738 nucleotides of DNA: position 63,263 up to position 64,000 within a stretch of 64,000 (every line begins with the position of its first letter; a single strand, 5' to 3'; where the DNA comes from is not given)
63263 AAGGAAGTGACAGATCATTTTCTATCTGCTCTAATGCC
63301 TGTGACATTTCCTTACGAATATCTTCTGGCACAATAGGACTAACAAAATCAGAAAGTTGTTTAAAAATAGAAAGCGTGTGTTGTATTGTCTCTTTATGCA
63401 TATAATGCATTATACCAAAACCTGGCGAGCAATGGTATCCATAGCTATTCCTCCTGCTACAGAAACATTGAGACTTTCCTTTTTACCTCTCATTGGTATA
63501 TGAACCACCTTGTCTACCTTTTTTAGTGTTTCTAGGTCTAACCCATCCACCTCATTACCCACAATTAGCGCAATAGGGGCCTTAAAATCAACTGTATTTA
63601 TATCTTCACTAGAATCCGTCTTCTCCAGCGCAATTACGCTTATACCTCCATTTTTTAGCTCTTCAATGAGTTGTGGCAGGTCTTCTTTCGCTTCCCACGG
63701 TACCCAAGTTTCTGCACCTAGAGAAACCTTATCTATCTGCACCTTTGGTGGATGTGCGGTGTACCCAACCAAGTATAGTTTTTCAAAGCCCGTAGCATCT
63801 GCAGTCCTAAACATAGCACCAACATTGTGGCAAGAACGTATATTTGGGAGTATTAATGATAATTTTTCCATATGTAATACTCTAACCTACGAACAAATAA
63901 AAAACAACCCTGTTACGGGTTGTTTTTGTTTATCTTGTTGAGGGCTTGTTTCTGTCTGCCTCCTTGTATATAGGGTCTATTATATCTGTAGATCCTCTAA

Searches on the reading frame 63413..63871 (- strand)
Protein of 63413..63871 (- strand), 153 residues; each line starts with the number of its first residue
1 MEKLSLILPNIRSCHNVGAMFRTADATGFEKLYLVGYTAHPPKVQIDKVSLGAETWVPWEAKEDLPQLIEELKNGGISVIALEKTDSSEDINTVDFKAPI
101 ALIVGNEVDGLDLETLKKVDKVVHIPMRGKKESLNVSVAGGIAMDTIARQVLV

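Call 86: find_encoding_contigs(protein=window:63413-63871:-, flank=10000, max_places=1)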
Protein window:63413-63871:- (153 aa): 24 contigs read that carry it; 1 place shown.
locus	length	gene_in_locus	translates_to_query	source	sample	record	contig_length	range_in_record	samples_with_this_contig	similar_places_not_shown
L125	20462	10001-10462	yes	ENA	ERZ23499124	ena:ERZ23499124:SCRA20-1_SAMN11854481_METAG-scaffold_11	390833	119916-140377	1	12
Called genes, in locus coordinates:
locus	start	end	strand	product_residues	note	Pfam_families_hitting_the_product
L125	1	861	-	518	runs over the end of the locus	-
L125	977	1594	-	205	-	-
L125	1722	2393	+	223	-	-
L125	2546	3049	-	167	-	-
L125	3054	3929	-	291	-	-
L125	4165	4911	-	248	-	PF01145:Band_7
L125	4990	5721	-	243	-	-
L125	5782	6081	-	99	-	PF01381:HTH_3 (weak)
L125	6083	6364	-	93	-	PF05015:HigB-like_toxin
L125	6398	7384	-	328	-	PF02899:Phage_int_SAM_1, PF13102:Phage_int_SAM_5 (weak), PF13495:Phage_int_SAM_4, PF00589:Phage_integrase, PF22823:MrpR_C_cat (weak), PF11917:DUF3435 (faint)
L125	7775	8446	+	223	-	-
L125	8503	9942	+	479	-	-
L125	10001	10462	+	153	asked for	PF00588:SpoU_methylase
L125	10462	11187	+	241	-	-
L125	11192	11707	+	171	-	PF01965:DJ-1_PfpI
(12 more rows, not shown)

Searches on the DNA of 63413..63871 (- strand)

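Call 88: search_rna_families(sources=[L125, L126], threshold=gathering)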
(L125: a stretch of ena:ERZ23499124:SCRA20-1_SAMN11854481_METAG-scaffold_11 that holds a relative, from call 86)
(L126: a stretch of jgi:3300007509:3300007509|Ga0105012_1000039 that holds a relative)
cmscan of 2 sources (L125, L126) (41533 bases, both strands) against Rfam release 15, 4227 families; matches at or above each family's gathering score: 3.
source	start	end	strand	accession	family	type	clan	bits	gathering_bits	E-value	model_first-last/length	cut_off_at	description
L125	4933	5004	-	RF00005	tRNA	Gene; tRNA;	CL00001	72.3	29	4.9e-14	1-71/71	no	tRNA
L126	2715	2788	-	RF00005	tRNA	Gene; tRNA;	CL00001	66.4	29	1.9e-12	1-71/71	no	tRNA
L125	3997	4067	-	RF00005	tRNA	Gene; tRNA;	CL00001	64.9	29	5.2e-12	1-71/71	no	tRNA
